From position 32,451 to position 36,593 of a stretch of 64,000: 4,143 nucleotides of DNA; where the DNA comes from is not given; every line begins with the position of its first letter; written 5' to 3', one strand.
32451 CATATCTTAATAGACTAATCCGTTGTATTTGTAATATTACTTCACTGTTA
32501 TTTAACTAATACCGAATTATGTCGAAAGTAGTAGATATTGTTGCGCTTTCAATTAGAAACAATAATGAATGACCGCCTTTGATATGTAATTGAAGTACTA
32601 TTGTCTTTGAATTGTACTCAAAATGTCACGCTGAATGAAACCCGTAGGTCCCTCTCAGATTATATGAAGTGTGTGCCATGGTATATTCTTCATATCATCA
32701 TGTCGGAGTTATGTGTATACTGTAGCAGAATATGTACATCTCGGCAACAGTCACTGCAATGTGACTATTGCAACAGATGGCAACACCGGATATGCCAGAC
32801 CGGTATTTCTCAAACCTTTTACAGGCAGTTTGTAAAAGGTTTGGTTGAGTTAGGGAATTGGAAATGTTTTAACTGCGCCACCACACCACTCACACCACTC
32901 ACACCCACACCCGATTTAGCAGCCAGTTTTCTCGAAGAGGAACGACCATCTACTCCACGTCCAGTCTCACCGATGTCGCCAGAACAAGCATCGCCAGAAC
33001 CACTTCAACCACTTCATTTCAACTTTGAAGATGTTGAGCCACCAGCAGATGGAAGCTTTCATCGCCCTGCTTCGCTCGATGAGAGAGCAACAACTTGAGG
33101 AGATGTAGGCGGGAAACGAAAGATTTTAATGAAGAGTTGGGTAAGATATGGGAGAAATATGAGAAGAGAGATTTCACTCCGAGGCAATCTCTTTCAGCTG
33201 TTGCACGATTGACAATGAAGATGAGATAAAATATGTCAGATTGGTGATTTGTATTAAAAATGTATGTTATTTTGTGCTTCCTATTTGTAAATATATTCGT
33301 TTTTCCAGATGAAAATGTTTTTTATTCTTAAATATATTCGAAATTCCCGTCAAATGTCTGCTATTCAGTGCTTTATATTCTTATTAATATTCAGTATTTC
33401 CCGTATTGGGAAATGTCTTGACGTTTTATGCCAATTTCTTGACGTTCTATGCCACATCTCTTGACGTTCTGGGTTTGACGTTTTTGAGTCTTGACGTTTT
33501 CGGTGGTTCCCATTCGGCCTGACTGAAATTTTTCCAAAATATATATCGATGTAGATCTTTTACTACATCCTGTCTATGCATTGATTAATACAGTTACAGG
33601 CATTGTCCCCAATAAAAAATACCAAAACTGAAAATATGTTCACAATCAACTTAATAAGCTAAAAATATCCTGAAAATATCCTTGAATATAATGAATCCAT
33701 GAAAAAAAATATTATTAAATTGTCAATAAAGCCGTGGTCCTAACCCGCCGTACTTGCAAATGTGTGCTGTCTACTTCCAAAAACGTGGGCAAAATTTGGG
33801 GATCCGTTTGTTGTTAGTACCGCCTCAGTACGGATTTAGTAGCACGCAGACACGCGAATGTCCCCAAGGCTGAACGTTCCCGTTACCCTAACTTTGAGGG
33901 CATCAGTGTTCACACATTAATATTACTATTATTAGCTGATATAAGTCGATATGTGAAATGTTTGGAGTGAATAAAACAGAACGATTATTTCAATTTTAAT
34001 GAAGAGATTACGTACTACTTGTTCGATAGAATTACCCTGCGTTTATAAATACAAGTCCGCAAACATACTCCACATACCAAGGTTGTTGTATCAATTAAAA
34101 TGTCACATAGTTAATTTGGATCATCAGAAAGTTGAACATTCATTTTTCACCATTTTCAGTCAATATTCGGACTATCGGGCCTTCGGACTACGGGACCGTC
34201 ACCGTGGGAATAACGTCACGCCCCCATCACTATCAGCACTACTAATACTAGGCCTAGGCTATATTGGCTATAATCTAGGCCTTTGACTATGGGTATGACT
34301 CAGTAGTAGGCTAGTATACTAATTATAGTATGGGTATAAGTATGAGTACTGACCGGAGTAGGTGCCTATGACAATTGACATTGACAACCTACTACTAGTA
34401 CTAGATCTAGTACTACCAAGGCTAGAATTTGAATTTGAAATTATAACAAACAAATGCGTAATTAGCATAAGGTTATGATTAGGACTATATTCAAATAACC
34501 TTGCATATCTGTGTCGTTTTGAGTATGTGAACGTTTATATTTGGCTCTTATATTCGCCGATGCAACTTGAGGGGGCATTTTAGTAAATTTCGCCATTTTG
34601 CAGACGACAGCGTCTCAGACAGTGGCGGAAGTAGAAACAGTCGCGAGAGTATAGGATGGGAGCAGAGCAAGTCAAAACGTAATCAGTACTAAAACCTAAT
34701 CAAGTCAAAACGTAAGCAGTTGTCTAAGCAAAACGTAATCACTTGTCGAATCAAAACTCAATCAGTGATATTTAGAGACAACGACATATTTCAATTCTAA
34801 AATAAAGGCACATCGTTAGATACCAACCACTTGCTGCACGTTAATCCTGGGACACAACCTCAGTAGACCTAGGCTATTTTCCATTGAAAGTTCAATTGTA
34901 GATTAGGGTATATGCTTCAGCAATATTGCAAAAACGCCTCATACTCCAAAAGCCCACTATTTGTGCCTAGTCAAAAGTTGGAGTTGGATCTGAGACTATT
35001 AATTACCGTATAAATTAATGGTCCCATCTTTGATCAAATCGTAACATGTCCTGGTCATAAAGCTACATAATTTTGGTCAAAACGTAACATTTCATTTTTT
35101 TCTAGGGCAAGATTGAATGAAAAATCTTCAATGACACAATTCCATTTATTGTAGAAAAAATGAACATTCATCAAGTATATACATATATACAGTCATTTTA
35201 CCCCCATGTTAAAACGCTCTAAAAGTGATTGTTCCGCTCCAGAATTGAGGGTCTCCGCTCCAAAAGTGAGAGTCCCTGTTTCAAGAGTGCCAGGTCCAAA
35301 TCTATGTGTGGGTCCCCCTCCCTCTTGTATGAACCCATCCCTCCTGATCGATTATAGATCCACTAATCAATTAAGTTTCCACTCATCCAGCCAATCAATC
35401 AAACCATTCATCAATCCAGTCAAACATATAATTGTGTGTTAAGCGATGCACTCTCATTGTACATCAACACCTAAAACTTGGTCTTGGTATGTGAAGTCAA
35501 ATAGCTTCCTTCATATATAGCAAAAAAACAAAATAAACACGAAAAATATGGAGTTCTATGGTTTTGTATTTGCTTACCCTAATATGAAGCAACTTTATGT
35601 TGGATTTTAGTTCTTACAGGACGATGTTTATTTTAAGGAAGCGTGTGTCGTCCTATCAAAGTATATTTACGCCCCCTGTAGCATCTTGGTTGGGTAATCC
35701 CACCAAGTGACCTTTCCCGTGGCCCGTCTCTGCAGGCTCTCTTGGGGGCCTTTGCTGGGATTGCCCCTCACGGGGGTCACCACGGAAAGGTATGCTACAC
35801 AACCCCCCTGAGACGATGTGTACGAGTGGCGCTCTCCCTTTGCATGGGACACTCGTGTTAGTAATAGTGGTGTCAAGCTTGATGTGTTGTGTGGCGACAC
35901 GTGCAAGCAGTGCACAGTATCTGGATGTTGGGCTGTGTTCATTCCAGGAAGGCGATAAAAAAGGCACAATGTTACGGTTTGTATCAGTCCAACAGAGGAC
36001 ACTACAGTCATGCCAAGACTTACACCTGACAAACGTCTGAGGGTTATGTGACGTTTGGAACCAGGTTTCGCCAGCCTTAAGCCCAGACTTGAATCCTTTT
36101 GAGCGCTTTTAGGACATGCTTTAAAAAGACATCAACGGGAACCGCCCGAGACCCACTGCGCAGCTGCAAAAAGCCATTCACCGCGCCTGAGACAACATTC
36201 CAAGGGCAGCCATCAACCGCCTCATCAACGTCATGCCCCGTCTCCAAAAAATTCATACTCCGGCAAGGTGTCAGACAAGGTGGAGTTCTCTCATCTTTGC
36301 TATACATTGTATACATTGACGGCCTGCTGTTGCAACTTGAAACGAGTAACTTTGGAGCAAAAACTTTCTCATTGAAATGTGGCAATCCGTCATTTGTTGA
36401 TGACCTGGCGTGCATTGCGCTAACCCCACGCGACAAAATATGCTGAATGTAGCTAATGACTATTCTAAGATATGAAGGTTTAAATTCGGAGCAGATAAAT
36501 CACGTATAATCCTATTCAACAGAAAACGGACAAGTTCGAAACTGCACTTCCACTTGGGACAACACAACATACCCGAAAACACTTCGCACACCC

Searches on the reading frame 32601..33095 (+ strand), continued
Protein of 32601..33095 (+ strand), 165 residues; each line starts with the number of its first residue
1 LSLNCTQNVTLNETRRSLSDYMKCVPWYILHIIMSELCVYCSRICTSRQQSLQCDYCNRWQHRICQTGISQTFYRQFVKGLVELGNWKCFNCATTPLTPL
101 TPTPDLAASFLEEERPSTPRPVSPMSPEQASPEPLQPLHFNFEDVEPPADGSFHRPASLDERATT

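Call 36: find_encoding_contigs(protein=P0171, flank=6000, max_places=4)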
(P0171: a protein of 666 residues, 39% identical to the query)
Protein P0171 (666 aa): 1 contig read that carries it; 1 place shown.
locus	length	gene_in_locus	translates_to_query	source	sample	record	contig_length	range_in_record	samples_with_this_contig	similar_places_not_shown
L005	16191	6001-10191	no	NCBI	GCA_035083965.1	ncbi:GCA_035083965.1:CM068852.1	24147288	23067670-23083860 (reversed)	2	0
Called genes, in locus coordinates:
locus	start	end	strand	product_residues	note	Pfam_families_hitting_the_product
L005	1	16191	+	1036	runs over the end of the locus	PF00176:SNF2-rel_dom, PF04851:ResIII, PF00270:DEAD, PF11496:HDA2-3 (weak), PF00271:Helicase_C, PF09110:HAND, PF09111:SLIDE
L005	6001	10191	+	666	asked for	PF27108:PHD_Pygo (weak), PF10551:MULE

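Call 42: find_encoding_contigs(protein=P0175, flank=6000, max_places=3)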
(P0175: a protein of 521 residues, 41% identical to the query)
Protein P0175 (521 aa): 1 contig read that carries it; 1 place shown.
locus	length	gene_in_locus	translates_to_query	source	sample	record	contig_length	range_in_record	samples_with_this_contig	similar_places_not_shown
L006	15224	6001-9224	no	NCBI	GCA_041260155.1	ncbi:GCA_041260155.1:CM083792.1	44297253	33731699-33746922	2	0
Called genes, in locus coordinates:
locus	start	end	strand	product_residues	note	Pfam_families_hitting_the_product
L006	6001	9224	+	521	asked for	PF10551:MULE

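Call 43: find_encoding_contigs(protein=P0153, flank=6000, max_places=3)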
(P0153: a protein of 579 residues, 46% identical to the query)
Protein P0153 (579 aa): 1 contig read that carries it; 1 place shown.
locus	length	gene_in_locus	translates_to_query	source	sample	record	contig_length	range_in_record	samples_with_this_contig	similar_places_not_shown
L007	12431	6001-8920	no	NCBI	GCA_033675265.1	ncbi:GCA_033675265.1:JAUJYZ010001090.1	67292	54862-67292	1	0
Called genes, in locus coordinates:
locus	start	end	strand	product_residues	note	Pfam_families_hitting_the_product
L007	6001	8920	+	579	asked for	PF00628:PHD (faint), PF27108:PHD_Pygo (weak), PF10551:MULE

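Call 44: find_encoding_contigs(protein=P0168, flank=6000, max_places=3)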
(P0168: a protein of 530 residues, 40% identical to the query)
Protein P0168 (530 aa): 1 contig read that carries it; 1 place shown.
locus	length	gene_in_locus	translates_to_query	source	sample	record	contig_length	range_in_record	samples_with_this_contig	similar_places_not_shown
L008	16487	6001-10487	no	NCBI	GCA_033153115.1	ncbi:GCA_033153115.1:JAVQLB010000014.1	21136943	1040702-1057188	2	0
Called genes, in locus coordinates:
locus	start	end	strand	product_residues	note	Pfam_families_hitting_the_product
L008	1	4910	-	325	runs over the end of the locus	PF00069:Pkinase, PF03109:ABC1 (faint), PF07714:PK_Tyr_Ser-Thr, PF17667:Pkinase_fungal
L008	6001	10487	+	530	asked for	PF27108:PHD_Pygo, PF04500:FLYWCH, PF10551:MULE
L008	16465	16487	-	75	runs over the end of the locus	PF14777:BBIP10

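Call 75: search_solved_structures(query=P0154, max_evalue=0.01)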
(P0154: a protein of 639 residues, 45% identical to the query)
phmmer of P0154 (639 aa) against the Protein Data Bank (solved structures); distinct sequences matched with E-value up to 0.01: 0.

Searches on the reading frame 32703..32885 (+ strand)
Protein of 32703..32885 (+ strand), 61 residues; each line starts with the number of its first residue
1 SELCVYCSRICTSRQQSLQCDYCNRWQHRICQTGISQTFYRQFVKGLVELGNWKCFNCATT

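Call 61: search_solved_structures(query=A1, max_evalue=1, show_alignments=2)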
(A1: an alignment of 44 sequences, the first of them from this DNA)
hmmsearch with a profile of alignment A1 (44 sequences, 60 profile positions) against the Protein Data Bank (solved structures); distinct sequences matched with E-value up to 1: 64 (the best 60 are shown).
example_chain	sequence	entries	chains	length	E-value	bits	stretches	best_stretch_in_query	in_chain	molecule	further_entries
2vpe_A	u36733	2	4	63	7.6e-11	45.2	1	2-59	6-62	PYGOPUS HOMOLOG 1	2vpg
2dx8_A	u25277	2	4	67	9.3e-11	44.9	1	2-59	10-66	Pygopus homolog 1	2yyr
2vpd_A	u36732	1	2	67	9.3e-11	44.9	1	2-59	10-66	PYGOPUS HOMOLOG 1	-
2vpb_A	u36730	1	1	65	1.3e-10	44.4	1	2-58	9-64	PYGOPUS HOMOLOG 1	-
4up0_A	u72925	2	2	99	1.9e-09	40.7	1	3-59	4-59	PYGOPUS HOMOLOG 2, B-CELL CLL/LYMPHOMA 9-LIKE PROTEIN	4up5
2vp7_A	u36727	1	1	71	2.1e-09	40.6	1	2-59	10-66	PYGOPUS HOMOLOG 1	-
2xb1_A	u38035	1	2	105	2.2e-09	40.5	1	3-59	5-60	PYGOPUS HOMOLOG 2, B-CELL CLL/LYMPHOMA 9-LIKE PROTEIN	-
3zpv_E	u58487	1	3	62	1.3e-07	34.8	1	3-58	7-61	PROTEIN PYGOPUS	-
3zpv_1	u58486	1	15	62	1.3e-07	34.8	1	3-58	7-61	PROTEIN PYGOPUS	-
7zey_B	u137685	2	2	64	8.2e-06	29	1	4-59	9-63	MLL cleavage product N320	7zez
2kyu_A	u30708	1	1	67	9.7e-06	28.8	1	4-59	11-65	Histone-lysine N-methyltransferase MLL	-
2ku7_A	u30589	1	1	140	2.1e-05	27.7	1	18-59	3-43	MLL1 PHD3-Cyp33 RRM chimeric protein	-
6mlc_A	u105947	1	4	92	4.5e-05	26.7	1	2-58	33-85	Histone-lysine N-methyltransferase 2C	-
3lqh_A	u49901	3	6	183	6.9e-05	26.1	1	4-59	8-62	Histone-lysine N-methyltransferase MLL | MLL1 PHD3-Bromo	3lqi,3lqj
8u2y_B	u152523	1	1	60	0.00022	24.4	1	3-58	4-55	Histone-lysine N-methyltransferase 2D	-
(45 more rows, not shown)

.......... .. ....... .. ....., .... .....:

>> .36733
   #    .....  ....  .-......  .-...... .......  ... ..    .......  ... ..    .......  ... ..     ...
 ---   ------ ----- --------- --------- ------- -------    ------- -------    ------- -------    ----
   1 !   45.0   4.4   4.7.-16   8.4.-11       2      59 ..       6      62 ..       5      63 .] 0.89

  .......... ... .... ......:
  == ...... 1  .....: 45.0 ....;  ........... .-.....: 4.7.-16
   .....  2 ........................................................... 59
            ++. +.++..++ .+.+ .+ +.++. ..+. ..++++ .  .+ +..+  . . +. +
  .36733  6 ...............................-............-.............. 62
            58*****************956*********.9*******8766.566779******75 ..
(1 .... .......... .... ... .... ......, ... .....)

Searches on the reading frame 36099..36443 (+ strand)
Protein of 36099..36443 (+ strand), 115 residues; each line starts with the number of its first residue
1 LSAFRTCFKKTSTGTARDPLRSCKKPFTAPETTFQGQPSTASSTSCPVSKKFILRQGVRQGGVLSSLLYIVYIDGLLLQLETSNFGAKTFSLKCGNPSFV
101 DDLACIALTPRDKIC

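Call 70: search_protein_families(library=pfam, proteins=[window:36099-36443:+], max_evalue=0.01)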
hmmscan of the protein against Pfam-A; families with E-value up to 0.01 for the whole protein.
window:36099-36443:+ (115 aa): 1 family
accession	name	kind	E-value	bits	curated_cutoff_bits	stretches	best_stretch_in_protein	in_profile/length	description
PF00078.32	RVT_1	-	0.00062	20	29.6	1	50-107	111-160/205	Reverse transcriptase (RNA-dependent DNA polymerase)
